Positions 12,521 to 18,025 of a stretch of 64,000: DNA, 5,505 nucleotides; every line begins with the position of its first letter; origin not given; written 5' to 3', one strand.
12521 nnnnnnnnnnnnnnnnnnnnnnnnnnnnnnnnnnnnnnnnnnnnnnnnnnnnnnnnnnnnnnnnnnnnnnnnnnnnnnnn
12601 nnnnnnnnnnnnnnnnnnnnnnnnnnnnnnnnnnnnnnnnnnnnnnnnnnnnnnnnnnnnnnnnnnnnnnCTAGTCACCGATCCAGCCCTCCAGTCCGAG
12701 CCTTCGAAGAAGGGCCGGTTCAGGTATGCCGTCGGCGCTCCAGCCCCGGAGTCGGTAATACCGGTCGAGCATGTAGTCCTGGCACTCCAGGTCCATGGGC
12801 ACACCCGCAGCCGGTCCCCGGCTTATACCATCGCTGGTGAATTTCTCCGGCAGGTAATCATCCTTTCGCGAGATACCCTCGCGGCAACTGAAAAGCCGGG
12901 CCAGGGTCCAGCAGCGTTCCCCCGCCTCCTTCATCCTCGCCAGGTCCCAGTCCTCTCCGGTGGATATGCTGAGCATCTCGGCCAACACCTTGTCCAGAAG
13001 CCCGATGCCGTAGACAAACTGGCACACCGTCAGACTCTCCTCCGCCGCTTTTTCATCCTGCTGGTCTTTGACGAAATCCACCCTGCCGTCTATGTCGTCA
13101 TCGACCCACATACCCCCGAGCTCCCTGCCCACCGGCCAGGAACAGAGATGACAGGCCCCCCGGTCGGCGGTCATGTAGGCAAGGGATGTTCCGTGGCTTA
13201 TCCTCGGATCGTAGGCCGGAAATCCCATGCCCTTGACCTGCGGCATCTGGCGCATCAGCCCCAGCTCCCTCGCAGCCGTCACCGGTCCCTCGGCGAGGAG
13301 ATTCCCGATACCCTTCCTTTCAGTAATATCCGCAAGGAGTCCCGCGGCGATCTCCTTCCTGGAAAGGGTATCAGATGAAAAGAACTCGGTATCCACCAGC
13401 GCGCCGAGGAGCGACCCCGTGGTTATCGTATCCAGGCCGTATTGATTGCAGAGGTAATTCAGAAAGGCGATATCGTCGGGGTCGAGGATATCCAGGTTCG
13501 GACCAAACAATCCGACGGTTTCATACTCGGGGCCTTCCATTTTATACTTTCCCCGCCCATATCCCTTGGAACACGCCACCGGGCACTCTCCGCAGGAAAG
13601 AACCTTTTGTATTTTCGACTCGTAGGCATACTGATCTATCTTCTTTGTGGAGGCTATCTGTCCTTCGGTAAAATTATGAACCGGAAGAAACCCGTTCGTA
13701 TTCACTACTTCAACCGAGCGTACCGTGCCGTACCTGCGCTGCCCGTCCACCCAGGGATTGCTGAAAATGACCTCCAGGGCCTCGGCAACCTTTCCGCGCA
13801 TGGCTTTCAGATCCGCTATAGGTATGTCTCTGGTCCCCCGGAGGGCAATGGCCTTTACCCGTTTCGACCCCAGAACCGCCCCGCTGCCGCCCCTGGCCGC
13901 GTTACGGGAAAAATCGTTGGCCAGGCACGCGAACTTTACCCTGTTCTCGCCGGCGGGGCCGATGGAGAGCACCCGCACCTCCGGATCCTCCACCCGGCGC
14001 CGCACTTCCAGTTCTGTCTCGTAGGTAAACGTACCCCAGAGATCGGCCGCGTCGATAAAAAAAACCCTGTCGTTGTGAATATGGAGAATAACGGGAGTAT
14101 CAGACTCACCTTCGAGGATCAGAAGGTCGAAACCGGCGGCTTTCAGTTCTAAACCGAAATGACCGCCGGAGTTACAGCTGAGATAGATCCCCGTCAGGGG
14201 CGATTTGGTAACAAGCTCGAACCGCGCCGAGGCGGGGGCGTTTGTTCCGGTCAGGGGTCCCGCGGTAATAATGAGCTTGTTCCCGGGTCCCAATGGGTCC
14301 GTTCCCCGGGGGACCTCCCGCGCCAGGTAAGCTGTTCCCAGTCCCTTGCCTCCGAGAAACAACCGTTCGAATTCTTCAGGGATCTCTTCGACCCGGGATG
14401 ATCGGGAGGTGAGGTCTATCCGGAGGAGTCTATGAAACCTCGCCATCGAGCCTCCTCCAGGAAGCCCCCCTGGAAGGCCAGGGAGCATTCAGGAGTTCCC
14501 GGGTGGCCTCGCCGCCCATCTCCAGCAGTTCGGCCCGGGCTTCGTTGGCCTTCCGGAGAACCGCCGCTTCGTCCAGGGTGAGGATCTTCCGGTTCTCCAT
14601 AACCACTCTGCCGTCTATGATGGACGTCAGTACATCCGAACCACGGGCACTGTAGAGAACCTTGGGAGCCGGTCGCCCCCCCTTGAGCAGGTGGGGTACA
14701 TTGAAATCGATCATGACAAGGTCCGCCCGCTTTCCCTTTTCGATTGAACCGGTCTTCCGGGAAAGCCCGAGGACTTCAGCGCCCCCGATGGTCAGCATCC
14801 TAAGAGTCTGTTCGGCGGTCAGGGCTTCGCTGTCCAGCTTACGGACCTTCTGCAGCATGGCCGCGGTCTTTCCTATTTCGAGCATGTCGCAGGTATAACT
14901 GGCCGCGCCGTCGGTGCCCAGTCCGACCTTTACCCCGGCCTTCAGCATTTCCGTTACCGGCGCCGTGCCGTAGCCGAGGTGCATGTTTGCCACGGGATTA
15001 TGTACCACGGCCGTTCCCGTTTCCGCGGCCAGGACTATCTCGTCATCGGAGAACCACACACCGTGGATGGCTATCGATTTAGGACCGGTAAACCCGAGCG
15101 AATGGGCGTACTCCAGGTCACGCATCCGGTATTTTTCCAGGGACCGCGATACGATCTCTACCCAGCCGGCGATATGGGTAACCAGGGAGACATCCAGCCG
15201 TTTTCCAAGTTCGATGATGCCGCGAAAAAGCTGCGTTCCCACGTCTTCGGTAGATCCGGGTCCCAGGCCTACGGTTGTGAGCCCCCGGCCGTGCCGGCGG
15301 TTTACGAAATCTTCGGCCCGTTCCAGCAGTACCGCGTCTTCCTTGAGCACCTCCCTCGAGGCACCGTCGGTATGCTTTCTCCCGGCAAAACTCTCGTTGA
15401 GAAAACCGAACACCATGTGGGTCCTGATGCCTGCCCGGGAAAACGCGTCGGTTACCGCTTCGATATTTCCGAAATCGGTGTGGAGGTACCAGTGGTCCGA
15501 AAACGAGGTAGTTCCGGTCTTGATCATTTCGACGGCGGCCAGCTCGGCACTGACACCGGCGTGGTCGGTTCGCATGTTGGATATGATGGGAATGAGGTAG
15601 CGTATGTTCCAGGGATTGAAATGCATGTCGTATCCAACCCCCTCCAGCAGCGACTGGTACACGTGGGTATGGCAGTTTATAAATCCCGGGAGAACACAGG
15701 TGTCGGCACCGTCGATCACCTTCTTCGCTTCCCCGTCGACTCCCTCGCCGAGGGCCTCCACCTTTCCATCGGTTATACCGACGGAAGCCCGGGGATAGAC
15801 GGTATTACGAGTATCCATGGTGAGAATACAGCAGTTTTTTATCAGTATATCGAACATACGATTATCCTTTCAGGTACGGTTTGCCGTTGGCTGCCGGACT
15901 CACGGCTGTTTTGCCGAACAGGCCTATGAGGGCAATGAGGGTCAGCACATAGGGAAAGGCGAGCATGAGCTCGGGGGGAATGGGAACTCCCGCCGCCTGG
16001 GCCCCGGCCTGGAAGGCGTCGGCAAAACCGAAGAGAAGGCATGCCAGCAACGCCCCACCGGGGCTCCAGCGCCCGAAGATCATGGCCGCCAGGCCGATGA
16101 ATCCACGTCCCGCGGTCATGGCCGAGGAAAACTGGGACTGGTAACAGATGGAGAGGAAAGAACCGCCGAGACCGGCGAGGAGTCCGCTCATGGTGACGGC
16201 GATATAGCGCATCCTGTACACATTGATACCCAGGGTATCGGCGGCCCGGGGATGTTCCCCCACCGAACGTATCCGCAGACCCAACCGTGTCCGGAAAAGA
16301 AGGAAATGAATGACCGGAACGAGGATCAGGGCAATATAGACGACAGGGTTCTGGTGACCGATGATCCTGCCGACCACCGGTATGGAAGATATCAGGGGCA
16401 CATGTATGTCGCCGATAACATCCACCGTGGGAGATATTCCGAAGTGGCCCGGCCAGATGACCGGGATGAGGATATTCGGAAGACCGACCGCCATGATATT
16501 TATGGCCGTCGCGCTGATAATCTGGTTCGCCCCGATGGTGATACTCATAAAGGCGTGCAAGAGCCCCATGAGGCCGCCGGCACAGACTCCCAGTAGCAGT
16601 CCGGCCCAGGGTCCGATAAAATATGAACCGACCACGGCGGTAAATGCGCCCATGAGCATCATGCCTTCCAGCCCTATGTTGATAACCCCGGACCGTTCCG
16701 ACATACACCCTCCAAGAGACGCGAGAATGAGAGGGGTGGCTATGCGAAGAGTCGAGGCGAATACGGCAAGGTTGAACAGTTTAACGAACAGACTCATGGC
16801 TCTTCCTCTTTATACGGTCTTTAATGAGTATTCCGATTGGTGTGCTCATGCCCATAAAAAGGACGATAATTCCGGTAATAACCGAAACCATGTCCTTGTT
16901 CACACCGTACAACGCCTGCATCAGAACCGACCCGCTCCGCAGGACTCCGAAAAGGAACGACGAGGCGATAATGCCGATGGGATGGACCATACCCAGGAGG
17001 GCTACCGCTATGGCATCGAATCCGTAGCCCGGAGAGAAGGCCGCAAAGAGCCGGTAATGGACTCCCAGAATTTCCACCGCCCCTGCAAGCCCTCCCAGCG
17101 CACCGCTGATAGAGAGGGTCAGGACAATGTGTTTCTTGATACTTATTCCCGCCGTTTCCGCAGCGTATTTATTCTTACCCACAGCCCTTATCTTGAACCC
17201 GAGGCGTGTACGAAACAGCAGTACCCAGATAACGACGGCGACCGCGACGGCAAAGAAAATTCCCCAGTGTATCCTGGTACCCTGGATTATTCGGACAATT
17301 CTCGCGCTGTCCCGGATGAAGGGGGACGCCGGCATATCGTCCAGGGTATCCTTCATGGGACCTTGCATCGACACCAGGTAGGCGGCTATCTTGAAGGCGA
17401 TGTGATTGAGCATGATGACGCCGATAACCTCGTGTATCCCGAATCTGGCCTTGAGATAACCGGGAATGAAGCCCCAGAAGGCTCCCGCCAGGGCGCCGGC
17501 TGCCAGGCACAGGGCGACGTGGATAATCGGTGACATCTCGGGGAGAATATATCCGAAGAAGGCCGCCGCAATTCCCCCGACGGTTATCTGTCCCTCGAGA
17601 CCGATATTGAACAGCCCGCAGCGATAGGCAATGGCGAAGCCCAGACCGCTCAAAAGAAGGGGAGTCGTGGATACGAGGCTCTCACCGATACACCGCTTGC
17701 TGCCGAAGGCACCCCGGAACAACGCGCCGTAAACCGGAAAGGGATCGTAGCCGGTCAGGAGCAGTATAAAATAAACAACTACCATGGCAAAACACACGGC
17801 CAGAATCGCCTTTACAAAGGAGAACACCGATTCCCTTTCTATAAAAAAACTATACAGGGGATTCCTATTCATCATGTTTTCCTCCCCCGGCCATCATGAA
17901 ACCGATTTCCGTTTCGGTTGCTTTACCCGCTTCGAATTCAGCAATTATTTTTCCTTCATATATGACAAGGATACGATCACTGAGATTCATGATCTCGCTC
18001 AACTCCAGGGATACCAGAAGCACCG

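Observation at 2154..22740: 20-kb single-strand anaerobic purine/nucleoside catabolic supercluster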

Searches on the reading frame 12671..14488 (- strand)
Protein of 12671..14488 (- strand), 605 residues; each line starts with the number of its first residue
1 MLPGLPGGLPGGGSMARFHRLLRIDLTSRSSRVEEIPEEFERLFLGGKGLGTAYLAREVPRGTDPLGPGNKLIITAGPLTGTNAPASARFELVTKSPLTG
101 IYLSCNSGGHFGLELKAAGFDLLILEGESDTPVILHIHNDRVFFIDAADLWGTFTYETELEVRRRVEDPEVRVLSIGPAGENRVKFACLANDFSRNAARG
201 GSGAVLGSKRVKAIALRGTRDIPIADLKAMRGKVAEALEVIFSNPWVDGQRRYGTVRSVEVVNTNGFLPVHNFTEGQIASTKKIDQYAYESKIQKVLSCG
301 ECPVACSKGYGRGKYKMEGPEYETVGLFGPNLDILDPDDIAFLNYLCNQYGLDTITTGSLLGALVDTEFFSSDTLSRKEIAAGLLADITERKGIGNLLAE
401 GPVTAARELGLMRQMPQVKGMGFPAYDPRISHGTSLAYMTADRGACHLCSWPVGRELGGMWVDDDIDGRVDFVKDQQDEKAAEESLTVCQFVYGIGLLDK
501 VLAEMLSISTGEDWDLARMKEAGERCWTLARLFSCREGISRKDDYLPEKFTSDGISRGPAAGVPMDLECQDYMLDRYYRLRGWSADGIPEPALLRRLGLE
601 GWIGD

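Call 4: search_protein_families(library=pfam, proteins=[window:12671-14488:-])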
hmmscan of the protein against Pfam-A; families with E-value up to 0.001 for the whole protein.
window:12671-14488:- (605 aa): 2 families
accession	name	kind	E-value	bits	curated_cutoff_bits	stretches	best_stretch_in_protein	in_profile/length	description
PF01314.23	AFOR_C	-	8.1e-96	321.9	27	1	235-599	4-385/385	Aldehyde ferredoxin oxidoreductase, domains 2 & 3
PF02730.20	AFOR_N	-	2.3e-73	246.7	29.8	1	20-219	2-199/199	Aldehyde ferredoxin oxidoreductase, N-terminal domain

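Call 6: search_protein_families(library=ncbifam, proteins=[window:12671-14488:-], max_evalue=0.00001)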
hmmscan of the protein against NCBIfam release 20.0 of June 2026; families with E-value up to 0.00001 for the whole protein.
window:12671-14488:- (605 aa): 2 families
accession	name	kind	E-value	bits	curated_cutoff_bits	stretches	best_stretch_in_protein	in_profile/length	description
NF007354.0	PRK09849.1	equivalog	6.4e-56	190.3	868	1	20-243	11-233/703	aldehyde ferredoxin oxidoreductase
NF040818.1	GAPOR_Arch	equivalog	1.4e-09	36.8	1300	1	61-140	43-121/654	glyceraldehyde-3-phosphate:ferredoxin oxidoreductase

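Call 20: search_solved_structures(query=window:12671-14488:-, max_evalue=1e-10)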
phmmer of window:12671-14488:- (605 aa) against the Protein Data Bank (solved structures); distinct sequences matched with E-value up to 1e-10: 9.
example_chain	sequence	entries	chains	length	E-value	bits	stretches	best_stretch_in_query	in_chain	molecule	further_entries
1aor_A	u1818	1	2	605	2.3e-115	389.7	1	18-599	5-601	ALDEHYDE FERREDOXIN OXIDOREDUCTASE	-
9mqx_D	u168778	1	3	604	5e-110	372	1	20-599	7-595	Aldehyde:ferredoxin oxidoreductase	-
9g7j_A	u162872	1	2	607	1.8e-107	363.6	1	20-604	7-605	Aldehyde ferredoxin oxidoreductase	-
8c0z_A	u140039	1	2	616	2.2e-107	363.3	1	19-599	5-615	Aldehyde:ferredoxin oxidoreductase,tungsten-containing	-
1b25_A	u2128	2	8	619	2.2e-99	336.9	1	19-600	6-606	PROTEIN (FORMALDEHYDE FERREDOXIN OXIDOREDUCTASE) | FORMALDEHYDE FERREDOXIN OXIDOREDUCTASE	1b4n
9q1t_A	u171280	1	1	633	8.1e-75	255.8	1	19-600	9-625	Tungsten-dependent aldehyde oxidoreductase WOR83 from Haloferax volcanii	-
6x1o_A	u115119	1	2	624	1.9e-54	188.5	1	20-599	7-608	Formaldehyde:ferredoxin oxidoreductase wor5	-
6x6u_A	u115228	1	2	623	2e-54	188.4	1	20-599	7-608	Formaldehyde:ferredoxin oxidoreductase wor5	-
4z3w_A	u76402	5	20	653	1.5e-48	169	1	21-410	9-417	Benzoyl-CoA reductase, putative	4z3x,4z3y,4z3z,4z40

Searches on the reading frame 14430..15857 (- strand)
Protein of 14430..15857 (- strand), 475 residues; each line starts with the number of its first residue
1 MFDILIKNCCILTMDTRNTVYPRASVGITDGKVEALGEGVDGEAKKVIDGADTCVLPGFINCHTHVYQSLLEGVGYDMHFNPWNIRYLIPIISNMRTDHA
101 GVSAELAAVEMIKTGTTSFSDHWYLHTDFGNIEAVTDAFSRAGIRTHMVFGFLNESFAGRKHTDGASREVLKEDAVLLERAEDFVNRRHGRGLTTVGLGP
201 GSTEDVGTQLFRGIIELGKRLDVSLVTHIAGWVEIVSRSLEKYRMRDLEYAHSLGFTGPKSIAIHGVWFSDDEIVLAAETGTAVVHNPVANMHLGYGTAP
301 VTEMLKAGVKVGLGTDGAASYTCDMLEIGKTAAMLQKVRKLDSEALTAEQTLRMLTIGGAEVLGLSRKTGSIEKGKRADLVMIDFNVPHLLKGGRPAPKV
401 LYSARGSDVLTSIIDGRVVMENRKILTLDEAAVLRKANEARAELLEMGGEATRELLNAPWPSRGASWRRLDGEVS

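Call 4: search_protein_families(library=pfam, proteins=[window:14430-15857:-])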
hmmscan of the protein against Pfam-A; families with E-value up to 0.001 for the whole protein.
window:14430-15857:- (475 aa): 2 families
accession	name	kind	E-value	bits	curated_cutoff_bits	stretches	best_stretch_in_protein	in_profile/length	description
PF01979.26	Amidohydro_1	-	1.3e-55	189.4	25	1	55-419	2-345/345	Amidohydrolase family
PF07969.17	Amidohydro_3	-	4.9e-23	82.8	29.7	1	292-419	350-471/472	Amidohydrolase family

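Call 6: search_protein_families(library=ncbifam, proteins=[window:14430-15857:-], max_evalue=0.00001)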
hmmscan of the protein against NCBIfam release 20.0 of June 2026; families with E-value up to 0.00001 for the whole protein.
window:14430-15857:- (475 aa): 56 families (the best 25 are shown)
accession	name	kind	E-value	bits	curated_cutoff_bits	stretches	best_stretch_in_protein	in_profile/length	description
NF004701.0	PRK06038.1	equivalog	1.7e-96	323.6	609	1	1-445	3-427/432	N-ethylammeline chlorohydrolase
NF005557.0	PRK07228.1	equivalog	2e-79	267.4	522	1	3-446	2-439/445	5'-deoxyadenosine deaminase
NF006055.0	PRK08203.1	equivalog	3.9e-79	266.3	532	1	4-446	7-452/455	8-oxoguanine deaminase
NF006252.0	PRK08393.1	equivalog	4.3e-78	263.2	617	1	3-443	2-422/424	N-ethylammeline chlorohydrolase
NF006549.0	PRK09045.1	equivalog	1.8e-75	254.3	540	1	2-443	8-438/444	TRZ/ATZ family hydrolase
NF012037.0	PRK15493.1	equivalog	2.7e-62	211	779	1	8-438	7-427/435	bifunctional S-methyl-5'-thioadenosine deaminase/S-adenosylhomocysteine deaminase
NF009059.0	PRK12393.1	equivalog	3.3e-59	200.8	543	1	4-446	7-457/460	amidohydrolase family protein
NF006056.0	PRK08204.1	subfamily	4.7e-59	200.3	391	1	4-449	5-445/449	hypothetical protein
NF005211.0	PRK06687.1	equivalog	2e-58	198.2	703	1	7-429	5-418/419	TRZ/ATZ family protein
NF004995.0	PRK06380.1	subfamily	2.1e-56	191.7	567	1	3-433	2-412/418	metal-dependent hydrolase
NF005540.0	PRK07203.1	equivalog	4.7e-56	190.3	444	1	4-444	2-438/444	putative aminohydrolase SsnA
TIGR03314.1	Se_ssnA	subfamily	4e-51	174.2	455.5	1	4-444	1-437/441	putative selenium metabolism protein SsnA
NF004801.0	PRK06151.1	subfamily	4.3e-41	141.3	416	1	8-444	8-462/491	chlorohydrolase family protein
NF006681.0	PRK09229.1-2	equivalog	6.1e-41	140.6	362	1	19-437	17-443/451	formimidoylglutamate deiminase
TIGR02967.1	guan_deamin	equivalog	2.4e-39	135.5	375.4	1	26-390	9-367/401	guanine deaminase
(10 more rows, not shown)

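Call 44: search_solved_structures(query=window:14430-15857:-, max_evalue=1e-25)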
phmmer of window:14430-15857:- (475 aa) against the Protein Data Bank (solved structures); distinct sequences matched with E-value up to 1e-25: 12.
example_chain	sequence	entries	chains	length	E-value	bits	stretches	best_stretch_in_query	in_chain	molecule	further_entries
4f0r_A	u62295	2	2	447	5.1e-57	197.3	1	5-448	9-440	5-methylthioadenosine/S-adenosylhomocysteine deaminase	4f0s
4v1x_A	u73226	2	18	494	3.2e-50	174.8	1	5-442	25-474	ATRAZINE CHLOROHYDROLASE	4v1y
3hpa_A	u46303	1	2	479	4.3e-50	174.4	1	4-445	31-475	AMIDOHYDROLASE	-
4dyk_A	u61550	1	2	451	3.6e-46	161.5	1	2-444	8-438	AMIDOHYDROLASE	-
4gbd_A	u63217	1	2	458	5.4e-46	160.9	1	2-444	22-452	Putative uncharacterized protein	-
3lnp_A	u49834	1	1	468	1.2e-45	159.8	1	44-438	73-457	Amidohydrolase family Protein OLEI01672_1_465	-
7ww2_A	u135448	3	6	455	1.6e-43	152.8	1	5-440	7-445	8-oxoguanine deaminase | Hydroxydechloroatrazine ethylaminohydrolase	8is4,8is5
4dzh_A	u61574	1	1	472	6.5e-42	147.5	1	3-442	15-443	AMIDOHYDROLASE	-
1j6p_A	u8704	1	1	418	2.9e-35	125.6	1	5-441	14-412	METAL-DEPENDENT HYDROLASE OF CYTOSINEDEMANIASE/CHLOROHYDROLASE FAMILY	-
1p1m_A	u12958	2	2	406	3.7e-35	125.2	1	6-441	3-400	Hypothetical protein TM0936 | Uncharacterized protein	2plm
3e0l_A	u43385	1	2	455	2.6e-28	102.6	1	55-384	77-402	Guanine deaminase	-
2uz9_A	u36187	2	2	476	4.8e-27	98.4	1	55-384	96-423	GUANINE DEAMINASE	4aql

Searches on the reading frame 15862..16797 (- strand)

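Call 4: search_protein_families(library=pfam, proteins=[window:15862-16797:-])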
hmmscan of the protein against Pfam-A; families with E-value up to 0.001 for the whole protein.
window:15862-16797:- (311 aa): 1 family
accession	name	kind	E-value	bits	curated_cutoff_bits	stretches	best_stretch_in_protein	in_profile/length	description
PF02653.21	BPD_transp_2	-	6.2e-43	147.3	26.8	1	15-290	4-269/269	Branched-chain amino acid transport system / permease component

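Call 6: search_protein_families(library=ncbifam, proteins=[window:15862-16797:-], max_evalue=0.00001)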
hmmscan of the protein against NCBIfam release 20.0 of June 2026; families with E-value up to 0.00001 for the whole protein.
window:15862-16797:- (311 aa): 3 families
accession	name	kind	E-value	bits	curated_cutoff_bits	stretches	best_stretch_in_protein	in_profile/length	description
NF047928.1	ABC_B6_perm_1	equivalog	1.7e-57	194.9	465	1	3-311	4-309/311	putative B6 ABC transporter permease subunit 1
NF047929.1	ABC_B6_perm_2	equivalog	7.2e-17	61.5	400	1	13-273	46-308/337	putative B6 ABC transporter permease subunit 2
TIGR03409.1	urea_trans_UrtB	equivalog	1.7e-07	31.2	250.3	1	152-218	147-213/291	urea ABC transporter permease subunit UrtB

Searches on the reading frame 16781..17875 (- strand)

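Call 4: search_protein_families(library=pfam, proteins=[window:16781-17875:-])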
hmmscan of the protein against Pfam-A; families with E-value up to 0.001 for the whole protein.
window:16781-17875:- (364 aa): 1 family
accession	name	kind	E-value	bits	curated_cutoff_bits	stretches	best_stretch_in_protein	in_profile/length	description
PF02653.21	BPD_transp_2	-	1.3e-50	172.5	26.8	1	65-341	4-268/269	Branched-chain amino acid transport system / permease component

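Call 6: search_protein_families(library=ncbifam, proteins=[window:16781-17875:-], max_evalue=0.00001)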
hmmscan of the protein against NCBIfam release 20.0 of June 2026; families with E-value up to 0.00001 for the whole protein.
window:16781-17875:- (364 aa): 7 families
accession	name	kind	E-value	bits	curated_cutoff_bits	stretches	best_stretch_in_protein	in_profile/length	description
NF047929.1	ABC_B6_perm_2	equivalog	8.2e-58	196.1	400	1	20-345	3-326/337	putative B6 ABC transporter permease subunit 2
NF047928.1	ABC_B6_perm_1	equivalog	3.8e-15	55.8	465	1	54-340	6-287/311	putative B6 ABC transporter permease subunit 1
NF007014.0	PRK09478.1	equivalog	6e-12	45.5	386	1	113-340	99-323/336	galactose/methyl galactoside ABC transporter permease MglC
NF008630.0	PRK11618.1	equivalog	3.8e-10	39.5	363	1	49-338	22-298/331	galactofuranose ABC transporter, permease protein YjfF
NF007252.0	PRK09699.1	equivalog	6.8e-09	35.5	396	1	48-317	38-288/326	D-allose ABC transporter permease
NF007067.0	PRK09512.1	equivalog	4.5e-08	32.6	398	1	100-298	84-267/321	ribose ABC transporter permease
TIGR03409.1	urea_trans_UrtB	equivalog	7.7e-07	29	250.3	1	73-349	14-285/291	urea ABC transporter permease subunit UrtB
